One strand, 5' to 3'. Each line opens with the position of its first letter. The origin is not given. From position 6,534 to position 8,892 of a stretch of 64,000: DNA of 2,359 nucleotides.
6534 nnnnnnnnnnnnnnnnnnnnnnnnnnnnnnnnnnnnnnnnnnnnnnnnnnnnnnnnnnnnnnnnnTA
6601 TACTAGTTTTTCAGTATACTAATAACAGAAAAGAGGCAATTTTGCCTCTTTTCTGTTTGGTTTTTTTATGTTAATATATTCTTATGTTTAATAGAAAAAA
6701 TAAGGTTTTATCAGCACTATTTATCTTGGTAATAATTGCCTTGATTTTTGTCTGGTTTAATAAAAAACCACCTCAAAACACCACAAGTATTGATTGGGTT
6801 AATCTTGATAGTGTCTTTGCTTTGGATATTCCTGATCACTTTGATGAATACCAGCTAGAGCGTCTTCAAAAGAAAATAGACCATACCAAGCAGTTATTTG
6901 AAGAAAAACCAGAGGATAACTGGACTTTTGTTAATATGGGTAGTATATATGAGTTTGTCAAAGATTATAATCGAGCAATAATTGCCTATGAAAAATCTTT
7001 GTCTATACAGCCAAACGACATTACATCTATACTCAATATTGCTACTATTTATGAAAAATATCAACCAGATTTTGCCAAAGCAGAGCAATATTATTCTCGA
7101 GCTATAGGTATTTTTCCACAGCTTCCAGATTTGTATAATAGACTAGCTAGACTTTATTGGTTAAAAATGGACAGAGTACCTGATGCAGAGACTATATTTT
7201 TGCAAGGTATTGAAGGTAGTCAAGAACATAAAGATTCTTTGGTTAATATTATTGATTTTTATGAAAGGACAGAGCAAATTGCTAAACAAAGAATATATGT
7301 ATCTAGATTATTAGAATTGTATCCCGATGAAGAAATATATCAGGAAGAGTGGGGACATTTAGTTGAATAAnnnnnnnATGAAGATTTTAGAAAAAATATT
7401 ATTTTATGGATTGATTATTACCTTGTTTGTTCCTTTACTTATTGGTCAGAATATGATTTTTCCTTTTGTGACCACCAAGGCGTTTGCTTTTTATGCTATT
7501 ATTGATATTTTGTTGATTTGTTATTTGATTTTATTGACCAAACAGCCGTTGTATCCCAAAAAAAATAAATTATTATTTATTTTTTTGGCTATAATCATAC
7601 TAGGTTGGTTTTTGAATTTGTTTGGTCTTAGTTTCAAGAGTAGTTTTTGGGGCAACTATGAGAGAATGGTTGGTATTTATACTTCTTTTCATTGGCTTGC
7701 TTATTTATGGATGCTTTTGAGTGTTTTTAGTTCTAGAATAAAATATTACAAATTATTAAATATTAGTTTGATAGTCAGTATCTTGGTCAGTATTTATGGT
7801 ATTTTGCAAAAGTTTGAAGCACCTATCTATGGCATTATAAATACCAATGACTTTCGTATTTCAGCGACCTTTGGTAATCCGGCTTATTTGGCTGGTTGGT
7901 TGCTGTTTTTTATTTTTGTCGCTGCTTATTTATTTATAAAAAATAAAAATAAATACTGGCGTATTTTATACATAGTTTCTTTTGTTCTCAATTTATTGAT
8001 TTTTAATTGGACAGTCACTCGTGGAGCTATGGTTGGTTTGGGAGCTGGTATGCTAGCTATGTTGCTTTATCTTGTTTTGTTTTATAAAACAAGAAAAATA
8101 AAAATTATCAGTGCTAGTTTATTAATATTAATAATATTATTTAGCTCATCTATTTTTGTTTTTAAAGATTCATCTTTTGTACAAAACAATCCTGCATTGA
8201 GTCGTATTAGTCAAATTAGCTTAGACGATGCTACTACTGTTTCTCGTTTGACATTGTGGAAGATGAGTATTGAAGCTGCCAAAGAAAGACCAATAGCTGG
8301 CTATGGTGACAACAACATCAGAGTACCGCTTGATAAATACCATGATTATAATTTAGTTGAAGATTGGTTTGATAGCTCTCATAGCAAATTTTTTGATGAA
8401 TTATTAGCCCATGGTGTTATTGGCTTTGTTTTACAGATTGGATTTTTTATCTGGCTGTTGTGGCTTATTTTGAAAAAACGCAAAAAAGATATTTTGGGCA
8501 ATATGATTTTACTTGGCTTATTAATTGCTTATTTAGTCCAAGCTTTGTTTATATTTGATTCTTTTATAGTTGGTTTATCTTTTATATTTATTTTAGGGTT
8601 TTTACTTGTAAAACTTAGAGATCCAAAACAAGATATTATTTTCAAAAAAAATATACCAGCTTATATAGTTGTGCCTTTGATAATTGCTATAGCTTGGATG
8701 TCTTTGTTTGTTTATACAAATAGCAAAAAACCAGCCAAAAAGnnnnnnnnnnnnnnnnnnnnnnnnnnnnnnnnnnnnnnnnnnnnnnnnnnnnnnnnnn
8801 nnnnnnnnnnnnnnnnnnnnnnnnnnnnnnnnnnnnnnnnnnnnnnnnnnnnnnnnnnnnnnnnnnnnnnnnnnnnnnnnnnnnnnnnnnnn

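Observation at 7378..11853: Tandem Wzy_C (O-antigen ligase family)-TPR fusion paralogs next to a giant S/T-rich surface protein, candidate protein O-oligosaccharyltransferases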

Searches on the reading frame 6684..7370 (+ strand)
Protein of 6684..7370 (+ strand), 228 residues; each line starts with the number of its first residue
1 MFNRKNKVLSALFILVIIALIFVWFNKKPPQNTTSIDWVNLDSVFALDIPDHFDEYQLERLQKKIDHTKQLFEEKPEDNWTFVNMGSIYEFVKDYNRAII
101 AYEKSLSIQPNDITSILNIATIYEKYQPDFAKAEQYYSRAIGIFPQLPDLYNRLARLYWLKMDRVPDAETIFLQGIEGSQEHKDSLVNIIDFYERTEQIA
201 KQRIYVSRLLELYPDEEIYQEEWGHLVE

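Call 5: search_protein_families(library=pfam, proteins=[window:6684-7370:+], max_evalue=0.01)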
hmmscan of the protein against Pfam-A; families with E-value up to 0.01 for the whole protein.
window:6684-7370:+ (228 aa): 14 families
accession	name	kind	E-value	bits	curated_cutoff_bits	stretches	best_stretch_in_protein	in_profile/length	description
PF13181.12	TPR_8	-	2.9e-12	46.2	25.7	1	83-112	5-34/34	Tetratricopeptide repeat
PF13424.12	TPR_12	-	1.8e-11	44.5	30.1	1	80-145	4-76/77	Tetratricopeptide repeat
PF00515.34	TPR_1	-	2.6e-10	40.1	27.8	1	82-112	4-34/34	Tetratricopeptide repeat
PF13428.12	TPR_14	-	1.8e-09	37.8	23.5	0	127-157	14-44/44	Tetratricopeptide repeat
PF07719.23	TPR_2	-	5.3e-08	32.8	27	1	83-112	5-34/34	Tetratricopeptide repeat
PF13176.12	TPR_7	-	2.1e-07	30.9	27.9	0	82-112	2-34/36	Tetratricopeptide repeat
PF14559.12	TPR_19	-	7.4e-07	29.8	25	1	129-175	6-51/68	Tetratricopeptide repeat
PF13431.12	TPR_17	-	1.4e-06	28.5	24.4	0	101-125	1-25/34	Tetratricopeptide repeat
PF13414.12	TPR_11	-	7.6e-05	22.8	26.8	0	94-125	9-40/42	TPR repeat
PF13371.12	TPR_9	-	0.00046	20.6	35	0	88-124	4-40/73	Tetratricopeptide repeat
PF25068.1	ARM_TT21_4th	-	0.0007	20.3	30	0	129-185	14-69/153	Tetratricopeptide repeat protein 21 forth ARM domain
PF23914.1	TPR_CcmH_CycH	-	0.0033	17.7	42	1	73-122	44-93/158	Cytochrome c-type biogenesis protein H TPR domain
PF13174.12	TPR_6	-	0.0048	17.9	26.3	0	116-146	3-32/33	Tetratricopeptide repeat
PF13374.12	TPR_10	-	0.0059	17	27.5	0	151-181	5-34/42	Tetratricopeptide repeat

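Call 6: search_protein_families(library=ncbifam, proteins=[window:6684-7370:+], max_evalue=0.01)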
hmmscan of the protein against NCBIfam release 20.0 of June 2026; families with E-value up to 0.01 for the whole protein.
window:6684-7370:+ (228 aa): 12 families
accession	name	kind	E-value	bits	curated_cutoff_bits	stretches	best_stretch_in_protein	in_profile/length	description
TIGR02917.1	PEP_TPR_lipo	equivalog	7.4e-13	47.3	312.2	1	58-215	444-599/899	XrtA/PEP-CTERM system TPR-repeat protein PrsT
TIGR02521.1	type_IV_pilW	equivalog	2.3e-09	37.1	154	1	116-214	138-234/234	type IV pilus biogenesis/stability protein PilW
NF002725.1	PRK02603.1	equivalog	1.3e-06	28.5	143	1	70-158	63-150/173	photosystem I assembly protein Ycf3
NF047371.1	FlcA_CTERM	equivalog_domain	1.8e-06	26.7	300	1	78-144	155-220/646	periplasmic flagellar collar protein FlcA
NF040959.1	MamA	equivalog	5.4e-06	26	200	1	63-155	55-146/204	magnetosome protein MamA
NF052312.1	T9SS_PorW_SprE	equivalog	6.3e-06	25.1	250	1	59-155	270-369/716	type IX secretion system periplasmic lipoprotein PorW/SprE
NF053520.1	HK_Porph_FimS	equivalog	5e-05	21.8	600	1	66-144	108-194/618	sensor histidine kinase FimS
TIGR00990.1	3a0801s09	subfamily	5.2e-05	22.1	757.25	1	71-191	391-509/615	mitochondrial import receptor subunit TOM70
NF007692.0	PRK10370.1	equivalog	0.00045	19.9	306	1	53-123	62-125/206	heme lyase NrfEFG subunit NrfG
NF047507.1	TPR_BatC_Lepto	exception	0.00059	19.4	175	1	55-127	68-144/214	TPR repeat-containing protein BatC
TIGR00540.1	TPR_hemY_coli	hypoth_equivalog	0.0047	15.7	142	1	54-139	301-384/385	heme biosynthesis-associated TPR protein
NF033920.0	C39_PA2778_fam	equivalog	0.0064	15.9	150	0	62-141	173-251/255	PA2778 family cysteine peptidase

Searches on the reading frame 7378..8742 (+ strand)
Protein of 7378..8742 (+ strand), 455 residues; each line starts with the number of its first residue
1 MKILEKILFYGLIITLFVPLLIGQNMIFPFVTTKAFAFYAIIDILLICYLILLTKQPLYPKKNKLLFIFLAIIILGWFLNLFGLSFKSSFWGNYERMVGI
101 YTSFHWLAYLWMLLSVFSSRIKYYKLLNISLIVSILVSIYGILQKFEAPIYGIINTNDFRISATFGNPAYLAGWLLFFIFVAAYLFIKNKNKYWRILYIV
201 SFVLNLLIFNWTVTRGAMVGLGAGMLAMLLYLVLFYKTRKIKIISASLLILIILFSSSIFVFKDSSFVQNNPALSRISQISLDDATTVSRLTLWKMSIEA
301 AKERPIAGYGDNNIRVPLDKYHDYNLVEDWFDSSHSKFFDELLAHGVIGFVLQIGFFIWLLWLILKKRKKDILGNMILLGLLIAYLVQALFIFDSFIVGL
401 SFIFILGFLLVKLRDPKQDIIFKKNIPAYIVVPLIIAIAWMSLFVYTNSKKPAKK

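Call 29: search_solved_structures(query=A2, max_evalue=10, show_alignments=3)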
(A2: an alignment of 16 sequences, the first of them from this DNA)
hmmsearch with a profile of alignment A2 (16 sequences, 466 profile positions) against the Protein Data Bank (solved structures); distinct sequences matched with E-value up to 10: 2.
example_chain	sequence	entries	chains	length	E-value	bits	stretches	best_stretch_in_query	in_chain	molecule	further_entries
7tpg_B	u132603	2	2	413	5.1e-13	51.6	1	199-373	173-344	Putative cell surface polysaccharide polymerase/ligase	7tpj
9rmk_A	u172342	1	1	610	3e-11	45.8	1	97-448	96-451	Oligosaccharyltransferase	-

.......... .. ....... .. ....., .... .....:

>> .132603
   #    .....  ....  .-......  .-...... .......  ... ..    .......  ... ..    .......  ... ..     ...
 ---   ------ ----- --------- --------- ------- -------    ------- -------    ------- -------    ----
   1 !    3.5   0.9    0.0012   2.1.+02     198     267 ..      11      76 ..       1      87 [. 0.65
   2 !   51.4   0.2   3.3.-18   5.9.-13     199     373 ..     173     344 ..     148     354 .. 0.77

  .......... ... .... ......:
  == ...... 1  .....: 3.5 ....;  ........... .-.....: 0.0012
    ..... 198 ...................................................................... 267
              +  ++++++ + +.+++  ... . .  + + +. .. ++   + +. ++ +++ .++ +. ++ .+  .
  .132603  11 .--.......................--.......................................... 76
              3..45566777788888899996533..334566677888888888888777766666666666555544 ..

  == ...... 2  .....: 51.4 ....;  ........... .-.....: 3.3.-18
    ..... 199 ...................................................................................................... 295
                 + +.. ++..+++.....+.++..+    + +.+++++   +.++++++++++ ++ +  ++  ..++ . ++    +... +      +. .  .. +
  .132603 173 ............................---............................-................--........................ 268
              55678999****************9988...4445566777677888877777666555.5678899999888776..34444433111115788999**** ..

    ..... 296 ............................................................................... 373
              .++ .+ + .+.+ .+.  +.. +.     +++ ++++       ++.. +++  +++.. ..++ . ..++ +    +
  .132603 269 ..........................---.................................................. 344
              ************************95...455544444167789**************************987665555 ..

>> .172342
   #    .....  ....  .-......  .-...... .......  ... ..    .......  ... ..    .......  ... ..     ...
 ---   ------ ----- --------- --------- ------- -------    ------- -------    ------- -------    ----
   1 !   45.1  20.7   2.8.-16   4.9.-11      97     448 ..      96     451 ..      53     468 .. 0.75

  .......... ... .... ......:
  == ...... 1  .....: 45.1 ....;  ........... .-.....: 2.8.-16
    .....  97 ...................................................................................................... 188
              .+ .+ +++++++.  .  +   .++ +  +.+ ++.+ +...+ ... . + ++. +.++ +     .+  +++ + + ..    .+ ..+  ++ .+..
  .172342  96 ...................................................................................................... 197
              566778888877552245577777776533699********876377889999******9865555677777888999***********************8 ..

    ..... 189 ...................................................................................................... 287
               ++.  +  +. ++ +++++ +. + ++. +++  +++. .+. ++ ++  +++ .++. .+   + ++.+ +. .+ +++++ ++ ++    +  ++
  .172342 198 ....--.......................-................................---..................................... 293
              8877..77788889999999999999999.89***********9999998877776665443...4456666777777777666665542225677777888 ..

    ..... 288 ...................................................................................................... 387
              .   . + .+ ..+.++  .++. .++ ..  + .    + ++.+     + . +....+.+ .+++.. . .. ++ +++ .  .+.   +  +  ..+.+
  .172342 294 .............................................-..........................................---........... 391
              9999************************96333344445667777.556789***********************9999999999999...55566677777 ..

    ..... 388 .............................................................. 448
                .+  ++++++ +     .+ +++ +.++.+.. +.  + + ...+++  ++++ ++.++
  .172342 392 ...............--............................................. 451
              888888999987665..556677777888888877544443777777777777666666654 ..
